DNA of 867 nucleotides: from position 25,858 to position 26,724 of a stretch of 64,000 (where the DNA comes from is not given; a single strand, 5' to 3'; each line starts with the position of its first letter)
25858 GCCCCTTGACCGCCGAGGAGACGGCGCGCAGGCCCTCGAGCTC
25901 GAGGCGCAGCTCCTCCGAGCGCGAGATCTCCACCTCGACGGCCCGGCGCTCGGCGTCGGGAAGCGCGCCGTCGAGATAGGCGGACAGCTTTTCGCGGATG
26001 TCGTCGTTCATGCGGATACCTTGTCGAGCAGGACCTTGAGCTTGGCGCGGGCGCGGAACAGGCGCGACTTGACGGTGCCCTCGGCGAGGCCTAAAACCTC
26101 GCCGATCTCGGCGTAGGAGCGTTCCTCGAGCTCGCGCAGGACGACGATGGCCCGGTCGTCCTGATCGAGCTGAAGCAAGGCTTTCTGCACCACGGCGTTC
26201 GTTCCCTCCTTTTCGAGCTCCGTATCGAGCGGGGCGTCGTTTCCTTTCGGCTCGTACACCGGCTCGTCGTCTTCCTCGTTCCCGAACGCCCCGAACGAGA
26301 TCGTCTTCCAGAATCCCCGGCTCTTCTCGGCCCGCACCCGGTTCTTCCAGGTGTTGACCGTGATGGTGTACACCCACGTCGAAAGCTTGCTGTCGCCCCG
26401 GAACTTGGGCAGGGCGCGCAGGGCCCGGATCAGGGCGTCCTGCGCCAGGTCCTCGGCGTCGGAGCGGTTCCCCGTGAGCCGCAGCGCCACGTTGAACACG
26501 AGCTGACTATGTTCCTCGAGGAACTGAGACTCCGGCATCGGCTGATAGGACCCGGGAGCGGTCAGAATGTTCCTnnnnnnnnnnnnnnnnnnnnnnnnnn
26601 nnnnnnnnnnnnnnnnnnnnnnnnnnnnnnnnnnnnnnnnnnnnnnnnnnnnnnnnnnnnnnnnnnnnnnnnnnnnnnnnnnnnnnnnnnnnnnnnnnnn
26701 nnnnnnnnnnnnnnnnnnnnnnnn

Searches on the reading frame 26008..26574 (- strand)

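Call 9: search_protein_families(library=pfam, proteins=[window:26008-26574:-], max_evalue=0.01)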
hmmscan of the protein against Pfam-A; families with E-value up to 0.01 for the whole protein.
window:26008-26574:- (188 aa): 7 families
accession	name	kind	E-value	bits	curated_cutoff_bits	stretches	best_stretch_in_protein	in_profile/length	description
PF04542.20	Sigma70_r2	-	5.1e-21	74.7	24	1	19-84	2-69/71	Sigma-70 region 2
PF08281.18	Sigma70_r4_2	-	1.8e-17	63.1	25.7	1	129-179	4-54/54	Sigma-70, region 4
PF04545.22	Sigma70_r4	-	2.8e-13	49.6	24.1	1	132-180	1-49/50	Sigma-70, region 4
PF13404.12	HTH_AsnC-type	-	0.00014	22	27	1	136-172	1-38/42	AsnC-type helix-turn-helix domain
PF22029.2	PhyR_sigma2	-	0.00032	21.1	27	1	33-71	15-53/55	Sigma2 domain of PhyR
PF07638.17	Sigma70_ECF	-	0.0021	18.5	21.1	1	131-182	131-182/185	ECF sigma factor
PF11387.14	DUF2795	-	0.003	17.9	25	0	138-161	31-54/54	Protein of unknown function (DUF2795)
